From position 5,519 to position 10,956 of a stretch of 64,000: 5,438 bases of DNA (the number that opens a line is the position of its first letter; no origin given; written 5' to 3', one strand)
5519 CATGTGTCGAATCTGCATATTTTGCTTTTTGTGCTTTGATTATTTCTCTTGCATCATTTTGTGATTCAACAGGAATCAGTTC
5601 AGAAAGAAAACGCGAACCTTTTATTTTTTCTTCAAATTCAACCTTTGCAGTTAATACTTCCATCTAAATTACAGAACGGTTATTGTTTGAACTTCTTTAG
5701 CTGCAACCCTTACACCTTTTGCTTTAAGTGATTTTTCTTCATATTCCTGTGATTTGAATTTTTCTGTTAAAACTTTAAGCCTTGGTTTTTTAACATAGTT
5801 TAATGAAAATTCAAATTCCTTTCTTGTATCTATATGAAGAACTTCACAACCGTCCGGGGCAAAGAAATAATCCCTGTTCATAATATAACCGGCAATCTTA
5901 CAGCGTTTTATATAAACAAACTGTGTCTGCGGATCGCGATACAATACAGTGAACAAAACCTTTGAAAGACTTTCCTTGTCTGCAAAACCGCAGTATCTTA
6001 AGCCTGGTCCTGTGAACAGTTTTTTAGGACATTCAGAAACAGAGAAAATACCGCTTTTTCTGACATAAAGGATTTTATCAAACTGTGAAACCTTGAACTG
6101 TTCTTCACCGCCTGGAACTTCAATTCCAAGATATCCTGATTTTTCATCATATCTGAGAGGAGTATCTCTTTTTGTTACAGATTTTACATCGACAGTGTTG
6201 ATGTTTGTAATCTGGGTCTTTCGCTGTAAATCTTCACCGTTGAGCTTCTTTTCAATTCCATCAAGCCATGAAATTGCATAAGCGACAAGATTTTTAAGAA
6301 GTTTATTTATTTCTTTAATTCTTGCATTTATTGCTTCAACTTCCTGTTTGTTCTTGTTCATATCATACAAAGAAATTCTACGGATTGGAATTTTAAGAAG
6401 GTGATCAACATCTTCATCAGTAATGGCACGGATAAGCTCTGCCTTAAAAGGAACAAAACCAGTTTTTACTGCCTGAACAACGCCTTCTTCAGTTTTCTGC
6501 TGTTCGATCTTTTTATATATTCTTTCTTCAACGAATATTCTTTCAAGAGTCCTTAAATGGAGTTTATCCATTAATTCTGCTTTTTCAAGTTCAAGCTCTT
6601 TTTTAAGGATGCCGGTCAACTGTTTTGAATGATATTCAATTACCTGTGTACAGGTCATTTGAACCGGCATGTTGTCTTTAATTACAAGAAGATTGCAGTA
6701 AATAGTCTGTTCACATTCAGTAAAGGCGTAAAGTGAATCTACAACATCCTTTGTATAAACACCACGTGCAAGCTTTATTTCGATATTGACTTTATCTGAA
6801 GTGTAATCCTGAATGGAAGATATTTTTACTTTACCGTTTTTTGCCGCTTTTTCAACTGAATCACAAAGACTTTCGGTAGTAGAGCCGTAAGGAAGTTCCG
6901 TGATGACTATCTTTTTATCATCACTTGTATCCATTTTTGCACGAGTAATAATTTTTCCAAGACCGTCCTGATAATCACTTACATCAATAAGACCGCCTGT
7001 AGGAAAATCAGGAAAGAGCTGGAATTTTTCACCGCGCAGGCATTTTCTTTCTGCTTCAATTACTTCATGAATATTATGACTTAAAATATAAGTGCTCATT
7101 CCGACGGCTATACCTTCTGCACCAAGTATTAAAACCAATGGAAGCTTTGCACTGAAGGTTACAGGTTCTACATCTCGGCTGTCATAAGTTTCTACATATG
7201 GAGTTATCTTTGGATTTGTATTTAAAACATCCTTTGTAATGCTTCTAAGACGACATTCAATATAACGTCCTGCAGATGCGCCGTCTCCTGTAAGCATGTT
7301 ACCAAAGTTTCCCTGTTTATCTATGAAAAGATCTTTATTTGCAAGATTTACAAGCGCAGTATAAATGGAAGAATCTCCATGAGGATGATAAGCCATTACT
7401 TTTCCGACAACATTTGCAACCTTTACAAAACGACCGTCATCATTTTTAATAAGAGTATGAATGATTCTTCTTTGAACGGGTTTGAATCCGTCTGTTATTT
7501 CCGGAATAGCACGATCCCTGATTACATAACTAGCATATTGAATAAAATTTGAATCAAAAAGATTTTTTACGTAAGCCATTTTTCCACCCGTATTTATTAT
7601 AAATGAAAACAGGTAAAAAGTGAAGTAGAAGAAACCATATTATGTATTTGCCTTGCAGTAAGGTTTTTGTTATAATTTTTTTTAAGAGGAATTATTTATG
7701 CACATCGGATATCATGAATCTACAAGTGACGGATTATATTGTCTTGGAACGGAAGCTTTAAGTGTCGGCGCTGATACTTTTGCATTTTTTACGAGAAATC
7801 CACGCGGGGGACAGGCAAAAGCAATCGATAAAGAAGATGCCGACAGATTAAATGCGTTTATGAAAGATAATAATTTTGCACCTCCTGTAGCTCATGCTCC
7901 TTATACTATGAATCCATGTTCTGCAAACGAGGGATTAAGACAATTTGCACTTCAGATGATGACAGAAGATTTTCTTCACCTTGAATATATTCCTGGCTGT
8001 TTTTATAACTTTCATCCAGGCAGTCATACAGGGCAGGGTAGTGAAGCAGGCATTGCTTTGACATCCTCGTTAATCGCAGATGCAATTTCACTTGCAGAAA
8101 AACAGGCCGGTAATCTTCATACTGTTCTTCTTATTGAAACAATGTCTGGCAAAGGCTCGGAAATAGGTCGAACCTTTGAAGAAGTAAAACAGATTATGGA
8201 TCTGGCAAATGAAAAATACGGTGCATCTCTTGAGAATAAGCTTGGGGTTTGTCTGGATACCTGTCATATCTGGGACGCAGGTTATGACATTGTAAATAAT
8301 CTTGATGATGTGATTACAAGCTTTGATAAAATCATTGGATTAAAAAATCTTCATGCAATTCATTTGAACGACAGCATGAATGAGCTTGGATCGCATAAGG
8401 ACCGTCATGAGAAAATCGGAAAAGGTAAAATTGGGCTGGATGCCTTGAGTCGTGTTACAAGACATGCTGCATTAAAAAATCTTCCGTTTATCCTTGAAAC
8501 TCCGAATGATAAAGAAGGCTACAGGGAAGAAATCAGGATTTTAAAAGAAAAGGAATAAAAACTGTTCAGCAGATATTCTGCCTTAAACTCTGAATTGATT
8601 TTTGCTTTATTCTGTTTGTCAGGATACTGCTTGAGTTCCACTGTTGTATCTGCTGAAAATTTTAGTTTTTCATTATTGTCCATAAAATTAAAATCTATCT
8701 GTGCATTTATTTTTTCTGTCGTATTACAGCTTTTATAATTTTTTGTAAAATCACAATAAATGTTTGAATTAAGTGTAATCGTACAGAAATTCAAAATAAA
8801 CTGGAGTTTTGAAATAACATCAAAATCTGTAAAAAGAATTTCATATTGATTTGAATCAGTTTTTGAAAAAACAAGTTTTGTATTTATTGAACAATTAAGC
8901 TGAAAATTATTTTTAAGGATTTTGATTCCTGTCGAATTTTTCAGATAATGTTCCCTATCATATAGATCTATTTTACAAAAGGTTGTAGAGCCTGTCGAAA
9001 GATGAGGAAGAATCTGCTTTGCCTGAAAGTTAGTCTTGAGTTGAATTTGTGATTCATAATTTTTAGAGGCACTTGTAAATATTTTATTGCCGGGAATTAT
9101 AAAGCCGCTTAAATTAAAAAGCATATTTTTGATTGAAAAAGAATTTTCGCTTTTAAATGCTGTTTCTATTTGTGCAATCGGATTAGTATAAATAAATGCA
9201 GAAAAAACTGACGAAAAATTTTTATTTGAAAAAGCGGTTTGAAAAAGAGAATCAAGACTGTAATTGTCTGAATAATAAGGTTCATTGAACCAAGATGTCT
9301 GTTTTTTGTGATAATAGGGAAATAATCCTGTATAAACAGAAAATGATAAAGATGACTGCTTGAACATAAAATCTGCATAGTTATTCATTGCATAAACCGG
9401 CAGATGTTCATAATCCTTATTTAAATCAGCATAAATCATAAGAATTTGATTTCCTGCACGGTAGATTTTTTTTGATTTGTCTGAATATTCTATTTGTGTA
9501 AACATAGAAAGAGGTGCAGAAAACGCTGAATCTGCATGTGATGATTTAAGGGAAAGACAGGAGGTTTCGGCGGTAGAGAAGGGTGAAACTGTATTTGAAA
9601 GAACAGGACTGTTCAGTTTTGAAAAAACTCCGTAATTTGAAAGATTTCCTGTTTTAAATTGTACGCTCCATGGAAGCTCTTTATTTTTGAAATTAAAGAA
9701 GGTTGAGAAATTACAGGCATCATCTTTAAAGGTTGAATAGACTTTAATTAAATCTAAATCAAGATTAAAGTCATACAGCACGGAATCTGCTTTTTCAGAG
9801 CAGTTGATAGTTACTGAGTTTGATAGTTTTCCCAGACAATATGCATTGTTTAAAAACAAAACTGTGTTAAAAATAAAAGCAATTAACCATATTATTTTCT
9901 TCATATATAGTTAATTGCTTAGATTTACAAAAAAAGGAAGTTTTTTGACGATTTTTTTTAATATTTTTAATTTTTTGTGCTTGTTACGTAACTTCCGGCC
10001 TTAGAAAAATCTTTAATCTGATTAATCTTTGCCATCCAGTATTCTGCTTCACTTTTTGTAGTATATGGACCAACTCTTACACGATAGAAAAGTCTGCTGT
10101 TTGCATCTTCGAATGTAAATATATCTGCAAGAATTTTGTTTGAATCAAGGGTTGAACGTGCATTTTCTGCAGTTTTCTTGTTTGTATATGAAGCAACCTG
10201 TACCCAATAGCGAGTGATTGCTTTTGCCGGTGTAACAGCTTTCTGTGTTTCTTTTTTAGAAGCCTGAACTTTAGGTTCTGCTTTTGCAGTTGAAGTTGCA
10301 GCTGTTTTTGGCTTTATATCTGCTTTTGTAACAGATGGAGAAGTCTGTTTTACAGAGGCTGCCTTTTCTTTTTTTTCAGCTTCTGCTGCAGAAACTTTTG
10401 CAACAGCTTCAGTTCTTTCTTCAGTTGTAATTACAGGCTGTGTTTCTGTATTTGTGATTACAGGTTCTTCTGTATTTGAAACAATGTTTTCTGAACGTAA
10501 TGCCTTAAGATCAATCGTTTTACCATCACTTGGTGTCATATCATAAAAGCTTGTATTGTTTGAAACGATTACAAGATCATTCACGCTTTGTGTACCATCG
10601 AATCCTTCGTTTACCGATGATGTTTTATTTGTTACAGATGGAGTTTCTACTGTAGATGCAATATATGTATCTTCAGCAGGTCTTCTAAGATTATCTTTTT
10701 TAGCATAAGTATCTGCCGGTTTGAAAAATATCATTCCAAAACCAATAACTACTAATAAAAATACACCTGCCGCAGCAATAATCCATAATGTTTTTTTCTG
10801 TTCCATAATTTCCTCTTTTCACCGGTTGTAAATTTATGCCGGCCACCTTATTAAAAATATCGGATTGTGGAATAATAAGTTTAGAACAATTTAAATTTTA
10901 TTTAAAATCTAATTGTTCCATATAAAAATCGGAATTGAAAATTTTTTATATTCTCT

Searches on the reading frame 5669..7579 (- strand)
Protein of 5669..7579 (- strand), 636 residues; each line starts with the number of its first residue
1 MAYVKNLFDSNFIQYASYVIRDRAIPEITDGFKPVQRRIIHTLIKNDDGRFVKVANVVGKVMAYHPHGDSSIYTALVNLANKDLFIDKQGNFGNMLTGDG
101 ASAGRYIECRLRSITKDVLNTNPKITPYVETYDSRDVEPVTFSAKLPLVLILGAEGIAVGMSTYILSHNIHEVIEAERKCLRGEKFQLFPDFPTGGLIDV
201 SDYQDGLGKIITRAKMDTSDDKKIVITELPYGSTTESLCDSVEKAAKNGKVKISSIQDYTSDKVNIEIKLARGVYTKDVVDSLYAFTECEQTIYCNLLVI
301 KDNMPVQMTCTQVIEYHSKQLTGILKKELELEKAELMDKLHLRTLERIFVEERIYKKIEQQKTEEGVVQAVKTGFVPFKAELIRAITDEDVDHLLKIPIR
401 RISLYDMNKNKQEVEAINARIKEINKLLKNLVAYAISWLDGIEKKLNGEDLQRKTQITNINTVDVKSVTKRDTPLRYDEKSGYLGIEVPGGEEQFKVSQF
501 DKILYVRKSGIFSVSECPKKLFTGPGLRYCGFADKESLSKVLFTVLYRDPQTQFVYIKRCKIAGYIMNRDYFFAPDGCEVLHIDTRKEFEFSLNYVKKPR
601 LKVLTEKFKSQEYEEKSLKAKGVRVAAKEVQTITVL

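Call 50: search_protein_families(library=pfam, proteins=[window:5669-7579:-], max_evalue=0.00001)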
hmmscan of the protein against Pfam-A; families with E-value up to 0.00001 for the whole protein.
window:5669-7579:- (636 aa): 1 family
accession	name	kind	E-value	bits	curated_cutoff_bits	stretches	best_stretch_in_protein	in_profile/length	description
PF00521.26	DNA_topoisoIV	-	3.7e-111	372.5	31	1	23-438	1-430/432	DNA gyrase/topoisomerase IV, subunit A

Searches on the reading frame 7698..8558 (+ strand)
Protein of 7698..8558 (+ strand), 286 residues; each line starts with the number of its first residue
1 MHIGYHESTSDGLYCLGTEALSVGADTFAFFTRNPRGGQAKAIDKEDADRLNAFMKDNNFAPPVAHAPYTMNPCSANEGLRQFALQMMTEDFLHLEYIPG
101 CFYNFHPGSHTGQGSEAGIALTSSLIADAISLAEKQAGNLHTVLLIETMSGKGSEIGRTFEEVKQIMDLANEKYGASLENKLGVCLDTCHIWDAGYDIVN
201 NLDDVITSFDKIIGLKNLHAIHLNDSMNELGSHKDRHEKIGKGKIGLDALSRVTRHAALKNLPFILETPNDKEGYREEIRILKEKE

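Call 67: search_protein_families(library=pfam, proteins=[window:7698-8558:+], max_evalue=0.00001)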
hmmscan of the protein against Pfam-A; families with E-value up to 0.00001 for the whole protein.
window:7698-8558:+ (286 aa): 1 family
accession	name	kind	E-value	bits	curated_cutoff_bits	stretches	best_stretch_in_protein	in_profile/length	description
PF01261.30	AP_endonuc_2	-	5.6e-46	157.7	31.1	1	20-284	4-248/249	Xylose isomerase-like TIM barrel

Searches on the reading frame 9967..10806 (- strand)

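Call 67: search_protein_families(library=pfam, proteins=[window:9967-10806:-], max_evalue=0.00001)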
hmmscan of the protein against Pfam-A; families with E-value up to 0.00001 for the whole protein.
window:9967-10806:- (279 aa): 1 family
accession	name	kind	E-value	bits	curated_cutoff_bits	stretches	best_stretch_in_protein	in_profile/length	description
PF05036.18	SPOR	-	4.1e-12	46.7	21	1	198-263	3-66/76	SPOR domain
